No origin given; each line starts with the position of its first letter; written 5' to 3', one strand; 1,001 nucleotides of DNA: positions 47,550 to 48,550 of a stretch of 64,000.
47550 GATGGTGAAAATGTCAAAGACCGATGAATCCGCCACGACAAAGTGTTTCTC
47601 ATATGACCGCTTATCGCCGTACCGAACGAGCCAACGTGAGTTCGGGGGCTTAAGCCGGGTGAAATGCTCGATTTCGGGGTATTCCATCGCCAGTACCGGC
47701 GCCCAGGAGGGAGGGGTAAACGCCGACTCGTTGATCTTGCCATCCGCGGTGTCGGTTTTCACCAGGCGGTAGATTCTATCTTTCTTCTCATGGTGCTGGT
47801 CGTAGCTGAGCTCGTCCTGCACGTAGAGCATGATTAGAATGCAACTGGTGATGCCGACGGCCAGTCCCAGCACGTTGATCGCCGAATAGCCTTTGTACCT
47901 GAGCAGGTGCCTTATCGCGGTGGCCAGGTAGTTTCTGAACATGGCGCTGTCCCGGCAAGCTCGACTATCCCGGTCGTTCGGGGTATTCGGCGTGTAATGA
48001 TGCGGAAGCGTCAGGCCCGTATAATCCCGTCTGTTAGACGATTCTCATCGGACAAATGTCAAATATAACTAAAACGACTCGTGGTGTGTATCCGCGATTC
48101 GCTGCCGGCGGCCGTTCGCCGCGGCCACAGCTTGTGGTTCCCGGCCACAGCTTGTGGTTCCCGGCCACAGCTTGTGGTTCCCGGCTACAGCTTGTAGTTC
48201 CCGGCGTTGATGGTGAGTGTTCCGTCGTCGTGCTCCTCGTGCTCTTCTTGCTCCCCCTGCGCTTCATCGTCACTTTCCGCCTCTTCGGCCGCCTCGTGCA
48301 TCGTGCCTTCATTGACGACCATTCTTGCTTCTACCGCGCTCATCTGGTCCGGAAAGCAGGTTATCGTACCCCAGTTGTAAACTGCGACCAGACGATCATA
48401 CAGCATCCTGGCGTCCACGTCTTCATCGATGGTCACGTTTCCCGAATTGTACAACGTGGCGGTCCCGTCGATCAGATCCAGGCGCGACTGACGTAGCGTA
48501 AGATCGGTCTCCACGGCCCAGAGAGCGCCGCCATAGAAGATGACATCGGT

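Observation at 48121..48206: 20-bp x4 tandem array derived from and overlapping a gene 3' end, each unit a small hairpin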

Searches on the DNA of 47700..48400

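Call 44: search_rna_families(source=window, start=47700, end=48400, threshold=evalue, max_evalue=1)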
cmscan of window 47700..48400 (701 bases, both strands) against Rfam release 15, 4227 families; matches with E-value up to 1: 0.
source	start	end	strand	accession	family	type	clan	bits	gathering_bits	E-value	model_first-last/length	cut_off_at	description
